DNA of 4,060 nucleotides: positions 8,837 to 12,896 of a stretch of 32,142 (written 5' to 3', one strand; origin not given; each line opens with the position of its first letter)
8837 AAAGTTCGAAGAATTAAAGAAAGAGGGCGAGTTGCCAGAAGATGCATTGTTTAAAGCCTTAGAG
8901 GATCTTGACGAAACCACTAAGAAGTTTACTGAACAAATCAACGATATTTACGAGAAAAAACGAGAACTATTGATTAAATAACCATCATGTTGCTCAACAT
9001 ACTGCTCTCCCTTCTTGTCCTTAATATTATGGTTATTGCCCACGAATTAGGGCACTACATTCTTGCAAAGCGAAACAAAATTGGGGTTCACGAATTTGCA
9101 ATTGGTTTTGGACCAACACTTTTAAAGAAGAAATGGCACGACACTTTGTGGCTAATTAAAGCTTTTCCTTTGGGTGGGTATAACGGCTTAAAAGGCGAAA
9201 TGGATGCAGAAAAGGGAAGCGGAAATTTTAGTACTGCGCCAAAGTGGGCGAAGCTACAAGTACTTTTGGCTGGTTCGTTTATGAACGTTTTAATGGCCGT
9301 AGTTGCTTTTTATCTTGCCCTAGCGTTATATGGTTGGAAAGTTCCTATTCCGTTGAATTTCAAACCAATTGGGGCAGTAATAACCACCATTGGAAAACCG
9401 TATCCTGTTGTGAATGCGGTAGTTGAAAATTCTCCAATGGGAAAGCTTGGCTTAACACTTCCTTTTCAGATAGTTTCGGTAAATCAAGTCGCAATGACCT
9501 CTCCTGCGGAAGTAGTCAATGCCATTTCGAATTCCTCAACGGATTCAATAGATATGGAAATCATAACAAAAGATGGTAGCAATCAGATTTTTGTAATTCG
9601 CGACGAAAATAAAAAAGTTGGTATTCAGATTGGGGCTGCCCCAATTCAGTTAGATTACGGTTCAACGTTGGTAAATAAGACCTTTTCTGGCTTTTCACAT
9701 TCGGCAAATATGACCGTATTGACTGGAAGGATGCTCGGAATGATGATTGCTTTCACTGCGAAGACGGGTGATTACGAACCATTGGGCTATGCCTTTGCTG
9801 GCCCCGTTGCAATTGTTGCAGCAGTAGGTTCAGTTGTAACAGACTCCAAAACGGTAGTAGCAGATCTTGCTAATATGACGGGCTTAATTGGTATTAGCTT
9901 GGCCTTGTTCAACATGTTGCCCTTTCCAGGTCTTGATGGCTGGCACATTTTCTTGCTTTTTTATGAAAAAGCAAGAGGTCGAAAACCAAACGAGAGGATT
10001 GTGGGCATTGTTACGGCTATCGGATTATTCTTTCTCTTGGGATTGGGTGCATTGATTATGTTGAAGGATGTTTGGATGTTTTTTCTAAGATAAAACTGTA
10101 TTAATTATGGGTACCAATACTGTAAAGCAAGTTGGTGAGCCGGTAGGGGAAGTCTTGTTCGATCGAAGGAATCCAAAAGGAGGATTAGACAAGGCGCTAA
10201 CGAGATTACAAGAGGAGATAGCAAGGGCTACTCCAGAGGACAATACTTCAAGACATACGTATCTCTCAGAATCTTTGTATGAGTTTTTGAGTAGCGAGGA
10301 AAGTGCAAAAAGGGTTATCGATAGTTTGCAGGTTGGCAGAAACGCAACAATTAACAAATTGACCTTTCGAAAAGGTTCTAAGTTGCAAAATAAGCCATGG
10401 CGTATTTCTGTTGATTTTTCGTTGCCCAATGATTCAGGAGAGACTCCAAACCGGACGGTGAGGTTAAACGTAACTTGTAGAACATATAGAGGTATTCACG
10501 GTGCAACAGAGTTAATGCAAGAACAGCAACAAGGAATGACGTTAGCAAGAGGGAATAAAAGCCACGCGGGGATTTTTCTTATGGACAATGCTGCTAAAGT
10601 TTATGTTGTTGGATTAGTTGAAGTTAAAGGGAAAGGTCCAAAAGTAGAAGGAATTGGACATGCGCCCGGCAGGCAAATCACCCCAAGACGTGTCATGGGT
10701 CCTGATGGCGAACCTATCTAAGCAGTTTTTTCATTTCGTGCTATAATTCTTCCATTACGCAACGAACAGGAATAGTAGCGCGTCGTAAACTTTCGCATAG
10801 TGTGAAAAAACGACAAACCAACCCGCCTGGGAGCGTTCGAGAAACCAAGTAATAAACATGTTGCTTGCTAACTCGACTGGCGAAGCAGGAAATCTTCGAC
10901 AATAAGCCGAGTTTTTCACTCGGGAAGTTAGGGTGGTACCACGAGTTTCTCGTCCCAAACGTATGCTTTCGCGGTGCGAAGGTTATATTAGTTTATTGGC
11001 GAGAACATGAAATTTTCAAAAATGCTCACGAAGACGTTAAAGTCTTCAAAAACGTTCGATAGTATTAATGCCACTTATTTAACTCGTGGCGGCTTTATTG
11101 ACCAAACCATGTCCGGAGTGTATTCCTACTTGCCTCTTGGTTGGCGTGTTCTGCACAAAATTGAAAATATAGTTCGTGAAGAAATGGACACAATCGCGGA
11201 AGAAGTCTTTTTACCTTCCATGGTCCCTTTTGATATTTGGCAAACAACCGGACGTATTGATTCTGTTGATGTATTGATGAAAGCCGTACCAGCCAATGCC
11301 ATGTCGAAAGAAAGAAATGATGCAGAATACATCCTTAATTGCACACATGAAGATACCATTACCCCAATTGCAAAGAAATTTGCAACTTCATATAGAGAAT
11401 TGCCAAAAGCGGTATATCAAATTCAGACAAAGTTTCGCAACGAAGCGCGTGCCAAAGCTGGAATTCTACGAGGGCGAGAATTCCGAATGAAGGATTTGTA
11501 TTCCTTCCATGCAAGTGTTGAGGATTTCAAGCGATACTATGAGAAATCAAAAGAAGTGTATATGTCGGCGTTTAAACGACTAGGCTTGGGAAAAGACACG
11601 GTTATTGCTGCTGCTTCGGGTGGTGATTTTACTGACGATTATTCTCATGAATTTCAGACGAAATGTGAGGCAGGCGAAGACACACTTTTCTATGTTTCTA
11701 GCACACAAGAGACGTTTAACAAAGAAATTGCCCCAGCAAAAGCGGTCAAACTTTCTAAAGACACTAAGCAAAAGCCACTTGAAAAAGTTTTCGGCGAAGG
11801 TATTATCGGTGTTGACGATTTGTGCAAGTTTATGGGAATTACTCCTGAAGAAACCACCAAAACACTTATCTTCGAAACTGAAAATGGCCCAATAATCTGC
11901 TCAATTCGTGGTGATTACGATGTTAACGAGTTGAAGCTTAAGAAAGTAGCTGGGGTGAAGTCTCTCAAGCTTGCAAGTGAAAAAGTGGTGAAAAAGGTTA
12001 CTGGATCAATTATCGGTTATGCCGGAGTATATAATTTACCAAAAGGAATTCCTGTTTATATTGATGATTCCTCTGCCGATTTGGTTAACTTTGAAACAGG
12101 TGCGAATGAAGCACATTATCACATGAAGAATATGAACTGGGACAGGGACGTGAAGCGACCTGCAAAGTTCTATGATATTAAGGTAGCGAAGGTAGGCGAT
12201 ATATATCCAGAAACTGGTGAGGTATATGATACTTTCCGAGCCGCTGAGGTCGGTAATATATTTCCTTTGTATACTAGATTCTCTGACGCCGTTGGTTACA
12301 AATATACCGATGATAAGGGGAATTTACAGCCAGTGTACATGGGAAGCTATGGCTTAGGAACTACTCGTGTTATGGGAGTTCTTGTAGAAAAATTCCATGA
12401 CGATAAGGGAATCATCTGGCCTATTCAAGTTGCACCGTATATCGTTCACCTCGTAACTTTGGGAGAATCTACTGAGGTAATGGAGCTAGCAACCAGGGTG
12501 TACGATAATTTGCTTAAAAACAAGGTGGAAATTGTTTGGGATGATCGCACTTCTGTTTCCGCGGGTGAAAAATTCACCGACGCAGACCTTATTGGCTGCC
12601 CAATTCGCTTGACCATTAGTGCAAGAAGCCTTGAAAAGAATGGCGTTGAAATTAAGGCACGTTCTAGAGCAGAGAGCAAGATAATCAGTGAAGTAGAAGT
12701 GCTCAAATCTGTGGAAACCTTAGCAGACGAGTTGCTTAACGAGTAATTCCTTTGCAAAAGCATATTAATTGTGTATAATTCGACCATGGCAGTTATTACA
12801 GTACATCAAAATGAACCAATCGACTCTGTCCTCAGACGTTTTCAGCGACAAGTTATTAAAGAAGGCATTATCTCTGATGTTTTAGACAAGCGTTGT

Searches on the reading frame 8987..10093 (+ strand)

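Call 8: search_protein_families(library=pfam, proteins=[window:8987-10093:+], max_evalue=0.01)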
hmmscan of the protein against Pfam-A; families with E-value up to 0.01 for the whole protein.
window:8987-10093:+ (368 aa): 1 family
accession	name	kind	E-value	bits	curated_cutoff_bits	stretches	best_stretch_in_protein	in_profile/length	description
PF02163.28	Peptidase_M50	-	1.8e-46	158.7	27.2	1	9-352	3-220/221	Peptidase family M50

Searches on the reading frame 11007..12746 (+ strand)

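Call 8: search_protein_families(library=pfam, proteins=[window:11007-12746:+], max_evalue=0.01)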
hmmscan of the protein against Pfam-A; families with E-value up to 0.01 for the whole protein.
window:11007-12746:+ (579 aa): 3 families
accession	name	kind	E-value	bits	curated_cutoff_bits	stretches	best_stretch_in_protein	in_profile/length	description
PF00587.30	tRNA-synt_2b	-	3.4e-27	96.1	29.3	1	101-462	4-178/179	tRNA synthetase class II core domain (G, H, P, S and T)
PF04073.20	tRNA_edit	-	2.3e-22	79.8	25.5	1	269-379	7-119/123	Aminoacyl-tRNA editing domain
PF03129.25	HGTP_anticodon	-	2.2e-12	47.4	21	1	480-569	2-91/94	Anticodon binding domain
